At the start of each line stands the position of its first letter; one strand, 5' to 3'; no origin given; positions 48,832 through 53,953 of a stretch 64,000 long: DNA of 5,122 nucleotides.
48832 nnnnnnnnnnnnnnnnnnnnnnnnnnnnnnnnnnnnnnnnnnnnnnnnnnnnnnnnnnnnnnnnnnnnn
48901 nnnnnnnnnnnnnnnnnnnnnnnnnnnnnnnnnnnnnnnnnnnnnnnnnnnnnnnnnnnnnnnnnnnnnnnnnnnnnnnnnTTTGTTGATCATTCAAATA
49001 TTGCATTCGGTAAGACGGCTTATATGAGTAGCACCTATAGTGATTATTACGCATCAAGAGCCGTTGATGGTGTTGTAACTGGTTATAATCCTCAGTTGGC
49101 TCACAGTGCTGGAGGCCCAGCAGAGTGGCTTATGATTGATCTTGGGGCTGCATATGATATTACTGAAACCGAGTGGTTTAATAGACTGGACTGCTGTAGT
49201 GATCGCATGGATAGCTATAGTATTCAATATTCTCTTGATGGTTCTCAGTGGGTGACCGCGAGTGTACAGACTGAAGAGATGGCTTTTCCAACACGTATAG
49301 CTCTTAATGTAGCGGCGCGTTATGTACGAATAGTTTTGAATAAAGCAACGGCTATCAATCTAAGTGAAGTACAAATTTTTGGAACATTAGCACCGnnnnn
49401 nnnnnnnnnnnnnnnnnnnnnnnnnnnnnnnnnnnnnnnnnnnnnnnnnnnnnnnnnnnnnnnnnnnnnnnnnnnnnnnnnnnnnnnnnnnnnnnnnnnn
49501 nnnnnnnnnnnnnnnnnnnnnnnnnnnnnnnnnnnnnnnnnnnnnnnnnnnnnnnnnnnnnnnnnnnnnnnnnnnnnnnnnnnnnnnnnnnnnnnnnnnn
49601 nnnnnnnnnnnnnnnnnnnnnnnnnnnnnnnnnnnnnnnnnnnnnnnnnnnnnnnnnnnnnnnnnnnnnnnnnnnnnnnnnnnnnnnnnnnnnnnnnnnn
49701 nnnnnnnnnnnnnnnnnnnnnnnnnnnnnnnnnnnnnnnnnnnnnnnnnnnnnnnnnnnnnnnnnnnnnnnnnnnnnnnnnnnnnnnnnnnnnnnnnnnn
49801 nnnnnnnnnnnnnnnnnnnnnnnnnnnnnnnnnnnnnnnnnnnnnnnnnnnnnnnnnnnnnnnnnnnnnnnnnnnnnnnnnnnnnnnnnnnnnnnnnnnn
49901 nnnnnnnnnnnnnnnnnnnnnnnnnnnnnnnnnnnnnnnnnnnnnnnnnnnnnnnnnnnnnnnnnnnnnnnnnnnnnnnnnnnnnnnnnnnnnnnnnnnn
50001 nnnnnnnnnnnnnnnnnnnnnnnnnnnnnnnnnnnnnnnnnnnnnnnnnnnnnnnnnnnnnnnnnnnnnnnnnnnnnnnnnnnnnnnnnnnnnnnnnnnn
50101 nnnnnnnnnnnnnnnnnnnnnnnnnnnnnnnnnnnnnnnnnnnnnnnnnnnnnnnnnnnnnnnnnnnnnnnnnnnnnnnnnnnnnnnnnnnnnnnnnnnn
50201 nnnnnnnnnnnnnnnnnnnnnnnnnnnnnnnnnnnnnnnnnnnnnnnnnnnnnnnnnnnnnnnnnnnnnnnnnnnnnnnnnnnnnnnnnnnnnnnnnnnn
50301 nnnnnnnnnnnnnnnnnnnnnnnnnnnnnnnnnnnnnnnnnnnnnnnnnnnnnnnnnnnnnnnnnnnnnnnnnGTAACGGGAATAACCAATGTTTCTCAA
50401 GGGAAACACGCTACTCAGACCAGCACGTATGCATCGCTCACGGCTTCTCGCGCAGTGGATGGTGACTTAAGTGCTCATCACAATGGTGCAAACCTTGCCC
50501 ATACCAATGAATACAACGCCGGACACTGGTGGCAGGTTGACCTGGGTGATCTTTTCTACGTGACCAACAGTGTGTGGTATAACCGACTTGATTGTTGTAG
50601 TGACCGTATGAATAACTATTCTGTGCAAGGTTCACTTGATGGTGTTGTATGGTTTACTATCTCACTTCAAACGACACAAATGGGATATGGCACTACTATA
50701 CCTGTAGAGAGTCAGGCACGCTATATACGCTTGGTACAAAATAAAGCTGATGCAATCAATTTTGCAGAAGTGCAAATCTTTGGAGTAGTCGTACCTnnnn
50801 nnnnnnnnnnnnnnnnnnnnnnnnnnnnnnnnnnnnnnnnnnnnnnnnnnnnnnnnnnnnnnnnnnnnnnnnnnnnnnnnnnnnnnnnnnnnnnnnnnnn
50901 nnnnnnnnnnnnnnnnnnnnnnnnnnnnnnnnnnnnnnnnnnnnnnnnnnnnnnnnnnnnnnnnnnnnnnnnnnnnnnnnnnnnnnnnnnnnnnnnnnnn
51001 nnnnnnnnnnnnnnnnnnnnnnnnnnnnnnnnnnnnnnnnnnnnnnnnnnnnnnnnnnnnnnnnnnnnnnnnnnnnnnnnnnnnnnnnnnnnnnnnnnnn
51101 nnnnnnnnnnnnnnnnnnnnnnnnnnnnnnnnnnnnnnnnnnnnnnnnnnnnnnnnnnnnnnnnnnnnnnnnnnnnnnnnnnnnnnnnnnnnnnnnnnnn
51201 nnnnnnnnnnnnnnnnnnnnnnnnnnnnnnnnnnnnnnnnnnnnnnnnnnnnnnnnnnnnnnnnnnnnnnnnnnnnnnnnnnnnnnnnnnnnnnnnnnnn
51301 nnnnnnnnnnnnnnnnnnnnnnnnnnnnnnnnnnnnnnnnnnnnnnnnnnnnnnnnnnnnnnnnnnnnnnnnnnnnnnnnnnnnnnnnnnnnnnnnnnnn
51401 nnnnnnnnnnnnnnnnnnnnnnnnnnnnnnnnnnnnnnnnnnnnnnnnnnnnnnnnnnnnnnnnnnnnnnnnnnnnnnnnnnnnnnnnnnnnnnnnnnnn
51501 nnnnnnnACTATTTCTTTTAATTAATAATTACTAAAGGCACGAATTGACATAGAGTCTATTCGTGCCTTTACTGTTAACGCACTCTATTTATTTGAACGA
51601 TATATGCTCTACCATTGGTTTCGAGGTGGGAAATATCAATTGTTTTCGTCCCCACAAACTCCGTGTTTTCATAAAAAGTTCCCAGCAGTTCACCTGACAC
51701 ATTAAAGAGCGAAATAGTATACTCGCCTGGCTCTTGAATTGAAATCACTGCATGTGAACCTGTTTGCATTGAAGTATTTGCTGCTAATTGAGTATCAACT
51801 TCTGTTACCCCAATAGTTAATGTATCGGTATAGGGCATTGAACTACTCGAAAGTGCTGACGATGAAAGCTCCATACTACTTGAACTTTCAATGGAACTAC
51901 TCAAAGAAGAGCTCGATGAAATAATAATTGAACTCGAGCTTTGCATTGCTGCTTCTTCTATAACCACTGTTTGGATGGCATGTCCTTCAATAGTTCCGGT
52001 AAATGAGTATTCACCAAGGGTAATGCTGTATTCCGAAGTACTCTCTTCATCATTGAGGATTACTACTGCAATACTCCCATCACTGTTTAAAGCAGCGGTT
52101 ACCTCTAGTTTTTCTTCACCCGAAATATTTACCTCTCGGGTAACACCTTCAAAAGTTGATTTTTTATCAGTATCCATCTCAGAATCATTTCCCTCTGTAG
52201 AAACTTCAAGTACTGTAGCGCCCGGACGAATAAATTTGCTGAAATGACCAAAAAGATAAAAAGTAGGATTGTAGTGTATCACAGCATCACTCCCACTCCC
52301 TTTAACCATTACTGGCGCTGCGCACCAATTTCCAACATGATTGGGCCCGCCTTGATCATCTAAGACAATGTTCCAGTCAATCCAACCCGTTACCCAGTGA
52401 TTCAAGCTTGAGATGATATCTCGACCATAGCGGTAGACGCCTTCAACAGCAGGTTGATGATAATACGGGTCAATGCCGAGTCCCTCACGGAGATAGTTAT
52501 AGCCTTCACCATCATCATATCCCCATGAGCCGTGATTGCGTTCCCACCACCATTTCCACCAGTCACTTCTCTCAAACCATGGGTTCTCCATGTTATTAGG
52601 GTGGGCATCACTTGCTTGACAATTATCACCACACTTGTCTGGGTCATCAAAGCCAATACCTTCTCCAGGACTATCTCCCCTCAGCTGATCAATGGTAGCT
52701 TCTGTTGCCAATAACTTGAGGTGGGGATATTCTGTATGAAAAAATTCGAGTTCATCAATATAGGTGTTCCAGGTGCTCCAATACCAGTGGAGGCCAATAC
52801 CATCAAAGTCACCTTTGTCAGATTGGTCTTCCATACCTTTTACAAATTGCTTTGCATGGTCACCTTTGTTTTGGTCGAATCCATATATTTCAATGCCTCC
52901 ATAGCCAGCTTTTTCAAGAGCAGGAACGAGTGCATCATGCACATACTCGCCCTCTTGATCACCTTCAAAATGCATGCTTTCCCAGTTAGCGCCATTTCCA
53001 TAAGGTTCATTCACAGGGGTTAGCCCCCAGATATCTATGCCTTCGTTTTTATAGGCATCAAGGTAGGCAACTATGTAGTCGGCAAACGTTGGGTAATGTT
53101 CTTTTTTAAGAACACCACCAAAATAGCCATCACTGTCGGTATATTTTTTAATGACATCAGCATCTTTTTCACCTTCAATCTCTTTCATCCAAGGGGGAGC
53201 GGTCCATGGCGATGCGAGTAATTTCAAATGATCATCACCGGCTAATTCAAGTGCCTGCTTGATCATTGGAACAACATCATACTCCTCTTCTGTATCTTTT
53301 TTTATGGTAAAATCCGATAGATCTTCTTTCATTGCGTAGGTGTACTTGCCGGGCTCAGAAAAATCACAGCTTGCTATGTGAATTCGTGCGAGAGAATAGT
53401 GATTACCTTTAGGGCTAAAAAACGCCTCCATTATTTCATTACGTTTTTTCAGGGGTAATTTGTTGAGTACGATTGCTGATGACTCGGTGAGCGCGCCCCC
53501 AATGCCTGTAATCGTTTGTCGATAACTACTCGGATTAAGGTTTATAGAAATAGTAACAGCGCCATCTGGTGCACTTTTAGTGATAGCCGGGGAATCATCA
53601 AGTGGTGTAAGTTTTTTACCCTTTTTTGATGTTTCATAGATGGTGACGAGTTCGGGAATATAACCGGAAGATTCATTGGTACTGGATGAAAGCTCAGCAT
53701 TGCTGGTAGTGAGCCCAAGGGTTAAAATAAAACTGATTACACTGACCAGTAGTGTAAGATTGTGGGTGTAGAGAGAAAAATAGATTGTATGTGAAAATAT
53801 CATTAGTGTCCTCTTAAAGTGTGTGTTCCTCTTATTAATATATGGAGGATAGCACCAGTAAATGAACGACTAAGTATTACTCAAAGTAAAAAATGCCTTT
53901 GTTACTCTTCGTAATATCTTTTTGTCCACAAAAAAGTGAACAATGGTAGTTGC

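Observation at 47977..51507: GH5 enzyme carrying four F-type lectin (fucolectin/CBM47-like) domains spaced by thrombospondin type-3 linkers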

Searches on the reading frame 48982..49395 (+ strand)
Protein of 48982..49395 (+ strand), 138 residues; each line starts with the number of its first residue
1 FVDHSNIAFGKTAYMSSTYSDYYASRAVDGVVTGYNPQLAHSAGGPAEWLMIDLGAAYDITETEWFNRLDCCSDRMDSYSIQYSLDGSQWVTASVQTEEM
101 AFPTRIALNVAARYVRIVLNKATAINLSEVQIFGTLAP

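Call 8: search_solved_structures(query=A1, max_evalue=1, show_alignments=4)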
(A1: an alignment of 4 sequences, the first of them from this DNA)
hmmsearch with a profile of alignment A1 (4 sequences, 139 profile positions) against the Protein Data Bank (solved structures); distinct sequences matched with E-value up to 1: 69 (the best 60 are shown).
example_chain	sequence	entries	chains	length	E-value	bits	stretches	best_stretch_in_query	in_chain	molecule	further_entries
3cqo_A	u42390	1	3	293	3.8e-23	85.1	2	5-138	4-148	FBP32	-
4gwi_A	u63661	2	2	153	4.1e-18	68.8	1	2-135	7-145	Platelet aggregation factor Sm-hPAF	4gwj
3le0_A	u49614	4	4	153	7.1e-18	68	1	2-135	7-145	Platelet aggregation factor Sm-hPAF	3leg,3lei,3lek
1k12_A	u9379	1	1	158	8.7e-12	48.3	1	6-84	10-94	LECTIN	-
2j1r_A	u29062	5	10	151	3.3e-11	46.4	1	5-134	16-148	FUCOLECTIN-RELATED PROTEIN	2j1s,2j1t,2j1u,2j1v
2j22_A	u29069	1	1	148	2.6e-10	43.5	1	4-92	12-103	FUCOLECTIN-RELATED PROTEIN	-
2j7m_A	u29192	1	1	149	5.5e-07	32.7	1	19-119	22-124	HYALURONIDASE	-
2j1a_A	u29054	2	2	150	5.6e-07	32.7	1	19-119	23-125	HYALURONIDASE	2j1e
2bzd_A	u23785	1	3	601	7.4e-07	32.3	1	19-122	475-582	BACTERIAL SIALIDASE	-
1w8n_A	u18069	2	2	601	7.5e-07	32.3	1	19-122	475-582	BACTERIAL SIALIDASE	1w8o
1eut_A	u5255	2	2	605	7.6e-07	32.3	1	19-122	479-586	SIALIDASE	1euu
1wcq_A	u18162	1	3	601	7.7e-07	32.2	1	19-122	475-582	SIALIDASE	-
2ber_A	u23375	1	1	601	8.5e-07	32.1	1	19-122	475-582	BACTERIAL SIALIDASE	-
5msx_A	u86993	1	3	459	1.5e-06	31.3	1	24-119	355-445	Putative endo-1,4-beta-xylanase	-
4a4a_A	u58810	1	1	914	8.6e-06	28.8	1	8-136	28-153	ALPHA-N-ACETYLGLUCOSAMINIDASE FAMILY PROTEIN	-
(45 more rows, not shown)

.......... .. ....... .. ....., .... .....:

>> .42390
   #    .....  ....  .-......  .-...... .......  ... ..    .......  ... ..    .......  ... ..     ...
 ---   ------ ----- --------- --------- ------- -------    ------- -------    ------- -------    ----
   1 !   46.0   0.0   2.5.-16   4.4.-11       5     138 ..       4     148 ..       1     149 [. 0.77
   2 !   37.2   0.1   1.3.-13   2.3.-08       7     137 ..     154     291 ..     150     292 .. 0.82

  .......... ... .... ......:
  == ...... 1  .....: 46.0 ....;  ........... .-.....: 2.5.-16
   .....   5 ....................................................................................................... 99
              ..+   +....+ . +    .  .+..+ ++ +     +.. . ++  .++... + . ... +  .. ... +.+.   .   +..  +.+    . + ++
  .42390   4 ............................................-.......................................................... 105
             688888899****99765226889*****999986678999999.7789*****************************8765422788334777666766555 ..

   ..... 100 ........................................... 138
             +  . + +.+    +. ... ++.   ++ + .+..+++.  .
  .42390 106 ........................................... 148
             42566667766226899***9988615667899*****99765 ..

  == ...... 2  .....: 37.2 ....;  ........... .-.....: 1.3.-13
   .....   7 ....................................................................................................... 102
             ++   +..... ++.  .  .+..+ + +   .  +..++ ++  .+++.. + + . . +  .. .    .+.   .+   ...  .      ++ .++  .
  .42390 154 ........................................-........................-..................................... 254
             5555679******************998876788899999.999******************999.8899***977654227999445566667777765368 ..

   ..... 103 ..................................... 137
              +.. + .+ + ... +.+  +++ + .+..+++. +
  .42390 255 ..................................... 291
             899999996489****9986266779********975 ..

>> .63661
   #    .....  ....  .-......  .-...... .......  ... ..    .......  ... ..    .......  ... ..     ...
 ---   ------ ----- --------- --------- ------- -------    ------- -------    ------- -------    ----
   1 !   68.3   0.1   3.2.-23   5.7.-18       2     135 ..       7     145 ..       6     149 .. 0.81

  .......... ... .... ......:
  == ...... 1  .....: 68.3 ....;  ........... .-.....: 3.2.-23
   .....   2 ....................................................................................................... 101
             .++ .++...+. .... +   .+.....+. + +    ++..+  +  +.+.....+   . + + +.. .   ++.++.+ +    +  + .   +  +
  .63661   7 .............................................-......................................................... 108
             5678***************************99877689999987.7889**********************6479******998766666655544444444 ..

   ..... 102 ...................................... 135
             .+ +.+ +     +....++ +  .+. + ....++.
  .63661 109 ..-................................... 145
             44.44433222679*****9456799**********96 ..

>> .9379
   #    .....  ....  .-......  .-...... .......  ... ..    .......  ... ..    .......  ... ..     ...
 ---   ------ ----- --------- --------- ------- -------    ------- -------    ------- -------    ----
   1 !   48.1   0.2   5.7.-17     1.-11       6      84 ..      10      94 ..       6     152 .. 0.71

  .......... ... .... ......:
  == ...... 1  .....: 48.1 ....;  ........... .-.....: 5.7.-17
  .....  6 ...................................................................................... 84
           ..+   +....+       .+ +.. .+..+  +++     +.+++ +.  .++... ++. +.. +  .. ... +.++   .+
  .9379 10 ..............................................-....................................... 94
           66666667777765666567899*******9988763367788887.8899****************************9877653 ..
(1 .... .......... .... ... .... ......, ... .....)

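Call 59: find_homologous_proteins(query=A1, max_evalue=1e-15)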
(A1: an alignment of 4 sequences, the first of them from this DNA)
Query A1 (4 sequences) (138 aa, profile of the alignment): 249 proteins with E <= 1e-15 among 2381 candidates; the best 120 are listed.
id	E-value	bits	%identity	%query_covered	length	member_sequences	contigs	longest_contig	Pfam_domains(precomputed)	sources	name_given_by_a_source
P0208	1.8e-35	140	32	94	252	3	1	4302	PF00754.32,PF22633.4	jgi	jgi:hypothetical protein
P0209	8.7e-35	137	37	94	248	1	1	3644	PF00754.32,PF22633.4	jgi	jgi:hypothetical protein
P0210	3.5e-33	132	35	94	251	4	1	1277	PF00754.32,PF22633.4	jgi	jgi:hypothetical protein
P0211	1.5e-32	130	34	93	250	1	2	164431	PF00754.32,PF22633.4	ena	-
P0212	2.4e-30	123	35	95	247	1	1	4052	PF00754.32,PF22633.4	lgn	-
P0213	1.1e-29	121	29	96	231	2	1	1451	PF00754.32,PF22633.4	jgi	jgi:hypothetical protein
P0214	1.3e-29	121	37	93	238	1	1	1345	PF00754.32,PF22633.4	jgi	jgi:hypothetical protein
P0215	1.7e-29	120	34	94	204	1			PF00754.32,PF22633.4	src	-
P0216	2.9e-29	120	31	96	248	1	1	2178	PF00754.32,PF22633.4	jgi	jgi:hypothetical protein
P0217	1.2e-28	118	33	94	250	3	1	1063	PF00754.32,PF22633.4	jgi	jgi:hypothetical protein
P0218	1.5e-28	117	31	93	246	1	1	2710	PF00754.32,PF22633.4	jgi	jgi:hypothetical protein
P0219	4.7e-28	116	32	97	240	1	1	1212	PF00754.32,PF22633.4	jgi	jgi:hypothetical protein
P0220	7.9e-28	115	48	50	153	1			PF00754.32,PF22633.4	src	-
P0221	8.1e-28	115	36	93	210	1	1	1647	PF00754.32,PF22633.4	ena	-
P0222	2.4e-27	113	39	93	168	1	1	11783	PF00754.32,PF22633.4,PF24135.2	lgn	-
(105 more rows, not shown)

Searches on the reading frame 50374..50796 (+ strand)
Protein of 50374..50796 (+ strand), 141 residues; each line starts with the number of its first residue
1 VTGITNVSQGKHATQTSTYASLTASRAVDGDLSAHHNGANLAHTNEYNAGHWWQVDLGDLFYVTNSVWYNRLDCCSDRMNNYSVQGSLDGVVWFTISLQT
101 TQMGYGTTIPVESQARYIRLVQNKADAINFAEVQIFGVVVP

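Call 24: predict_structure(alignment_id=A2)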
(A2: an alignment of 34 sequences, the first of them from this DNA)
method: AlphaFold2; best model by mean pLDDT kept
length: 141 residues; sequences in the alignment: 34
mean_pLDDT: 94.1   pTM: 0.89
mean pLDDT of the five models: 94.1, 93.5, 93.3, 93.2, 93.1
residues with pLDDT >= 90: 122; 70-90: 14; 50-70: 5; < 50: 0
segments of 3 or more residues with pLDDT < 50: none
pLDDT, mean of each block of 10 residues (from residue 1): 89 96 94 78 93 98 98 89 98 98 97 98 96 96 78
secondary structure, 60 per line:
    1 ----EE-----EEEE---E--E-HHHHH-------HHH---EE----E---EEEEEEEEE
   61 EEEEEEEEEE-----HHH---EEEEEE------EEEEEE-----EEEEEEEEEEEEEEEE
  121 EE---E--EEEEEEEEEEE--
elements in order: E12-15 H24-28 E52-70 E82-87 E94-99 E105-122 E129-139

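Call 27: fold_search(model_id=the predicted structure, library=pdb)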
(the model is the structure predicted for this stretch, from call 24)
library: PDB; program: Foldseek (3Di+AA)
matches with E <= 10: 1386; with E <= 0.001: 294
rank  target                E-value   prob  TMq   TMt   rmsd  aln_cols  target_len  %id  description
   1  4gwj_A                3.1e-12  1.00  0.82  0.81   2.4       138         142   29  His 62 mutant of the lectin binding domain of Lectinolysin complexed with Lewis b (released 2012-11-21)
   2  4gwi_A                3.7e-12  1.00  0.82  0.80   2.4       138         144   28  His 62 mutant of the lectin binding domain of lectinolysin complexed with Lewis y (released 2012-11-21)
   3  3le0                  6.7e-12  1.00  0.81  0.81   2.5       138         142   28  Lectin Domain of Lectinolysin complexed with Glycerol (released 2010-12-29)
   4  3lek_A                6.7e-12  1.00  0.81  0.81   2.5       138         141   28  Lectin Domain of Lectinolysin complexed with Lewis B Antigen (released 2010-12-29)
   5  3lei                  1.1e-11  1.00  0.82  0.81   2.4       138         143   28  Lectin Domain of Lectinolysin complexed with Fucose (released 2010-12-29)
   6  2j1r_A                1.4e-11  1.00  0.87  0.87   2.7       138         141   27  Structure of a Streptococcus pneumoniae fucose binding module (released 2006-09-06)
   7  3cqo_A                2.2e-11  1.00  0.85  0.43   2.2       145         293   26  Crystal structure of a f-lectin (fucolectin) from morone saxatilis (striped bass) serum (released 2009-04-28)
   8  2j1t_A                2.4e-11  1.00  0.87  0.90   1.9       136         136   27  Structure of a Streptococcus pneumoniae fucose binding module in complex with the Lewis Y antigen (released 2006-09-06)
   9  1k12                  2.4e-11  1.00  0.85  0.76   2.2       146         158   23  Fucose Binding lectin (released 2002-07-31)
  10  2j22                  2.6e-11  1.00  0.84  0.86   1.8       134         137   21  Structure of a Streptococcus pneumoniae fucose binding module, SpX-3 (released 2006-09-06)
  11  2j1r_B                4.6e-11  1.00  0.86  0.89   1.7       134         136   27  Structure of a Streptococcus pneumoniae fucose binding module (released 2006-09-06)
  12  4zy9_A                3.5e-09  1.00  0.76  0.81   2.7       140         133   24  X-ray crystal structure of selenomethionine-labelled V110M mutant of chitosan-binding module 1 derived from chitosanas (released 2016-04-13)
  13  4zxe_A                3.5e-09  1.00  0.77  0.81   2.9       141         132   24  X-ray crystal structure of chitosan-binding module 1 derived from chitosanase/glucanase from Paenibacillus sp. IK-5. (released 2016-04-13)
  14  7mfk                  4.2e-09  1.00  0.74  0.13   2.9       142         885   25  Structure of the Clostridium perfringens GH89 in complex with alpha-HNJNAc (released 2021-07-28)
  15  4zxe_C                4.7e-09  1.00  0.77  0.80   2.7       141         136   24  X-ray crystal structure of chitosan-binding module 1 derived from chitosanase/glucanase from Paenibacillus sp. IK-5. (released 2016-04-13)
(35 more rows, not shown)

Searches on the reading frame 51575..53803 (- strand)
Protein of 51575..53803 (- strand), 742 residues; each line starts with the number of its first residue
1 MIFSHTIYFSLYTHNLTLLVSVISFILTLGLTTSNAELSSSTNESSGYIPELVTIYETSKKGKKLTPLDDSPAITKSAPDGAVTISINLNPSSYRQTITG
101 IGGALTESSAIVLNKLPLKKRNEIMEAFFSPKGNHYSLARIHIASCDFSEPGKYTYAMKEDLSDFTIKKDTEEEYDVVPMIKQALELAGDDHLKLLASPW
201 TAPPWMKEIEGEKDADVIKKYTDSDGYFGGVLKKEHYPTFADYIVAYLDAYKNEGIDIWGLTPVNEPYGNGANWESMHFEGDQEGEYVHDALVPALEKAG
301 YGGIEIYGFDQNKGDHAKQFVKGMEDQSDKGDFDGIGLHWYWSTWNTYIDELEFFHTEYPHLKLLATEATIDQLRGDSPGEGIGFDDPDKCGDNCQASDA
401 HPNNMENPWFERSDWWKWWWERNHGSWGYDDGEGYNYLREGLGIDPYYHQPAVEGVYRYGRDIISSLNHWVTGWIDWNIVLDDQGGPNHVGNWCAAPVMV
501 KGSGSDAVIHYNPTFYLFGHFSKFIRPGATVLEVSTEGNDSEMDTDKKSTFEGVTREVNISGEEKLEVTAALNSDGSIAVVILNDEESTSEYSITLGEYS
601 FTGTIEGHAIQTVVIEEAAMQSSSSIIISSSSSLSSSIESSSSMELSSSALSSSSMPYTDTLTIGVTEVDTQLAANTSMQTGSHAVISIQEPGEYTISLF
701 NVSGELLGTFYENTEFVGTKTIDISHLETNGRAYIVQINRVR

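Call 22: search_protein_families(library=pfam, proteins=[window:51575-53803:-], max_evalue=0.00001)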
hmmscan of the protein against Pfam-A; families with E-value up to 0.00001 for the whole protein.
window:51575-53803:- (742 aa): 2 families
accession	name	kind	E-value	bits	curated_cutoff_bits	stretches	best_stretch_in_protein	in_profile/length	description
PF02055.22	Glyco_hydro_30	-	1.4e-54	185.9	23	2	98-371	1-264/348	Glycosyl hydrolase family 30 TIM-barrel domain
PF17189.10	Glyco_hydro_30C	-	2.6e-11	43.9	22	1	559-613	8-65/65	Glycosyl hydrolase family 30 beta sandwich domain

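Call 56: search_solved_structures(query=window:51575-53803:-, max_evalue=0.00001)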
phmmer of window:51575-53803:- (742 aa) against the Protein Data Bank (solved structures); distinct sequences matched with E-value up to 0.00001: 10.
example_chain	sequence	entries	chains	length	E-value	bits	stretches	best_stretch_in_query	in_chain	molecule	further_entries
2wnw_A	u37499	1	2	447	4.1e-49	170.8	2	87-371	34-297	ACTIVATED BY TRANSCRIPTION FACTOR SSRB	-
5ngk_A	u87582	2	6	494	7.3e-44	153.5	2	71-372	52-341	Glucosylceramidase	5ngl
3ke0_A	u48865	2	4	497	1.4e-43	152.5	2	56-372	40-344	Glucosylceramidase | Glucocerebrosidase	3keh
2wkl_A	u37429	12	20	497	3.8e-43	151.1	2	56-372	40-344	GLUCOSYLCERAMIDASE | Lysosomal acid glucosylceramidase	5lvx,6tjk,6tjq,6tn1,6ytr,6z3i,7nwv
1ogs_A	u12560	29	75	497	3.8e-43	151.1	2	56-372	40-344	Glucosylceramidase | Acid beta-glucosidase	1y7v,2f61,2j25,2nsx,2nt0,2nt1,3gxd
2v3d_A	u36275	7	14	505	3.9e-43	151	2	56-372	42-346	GLUCOSYLCERAMIDASE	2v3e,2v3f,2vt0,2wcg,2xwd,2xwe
9f9z_A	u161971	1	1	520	4.8e-43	150.8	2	56-372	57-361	Lysosomal acid glucosylceramidase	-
6t13_A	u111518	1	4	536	5.8e-43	150.5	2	56-372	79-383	Glucosylceramidase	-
9fa3_A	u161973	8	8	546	6.1e-43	150.4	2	56-372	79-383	Lysosomal acid glucosylceramidase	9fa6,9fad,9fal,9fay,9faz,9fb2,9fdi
8idp_A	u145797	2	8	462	8.1e-07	31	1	190-320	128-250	Reducing-end xylose-releasing exoxylanase Xyn30A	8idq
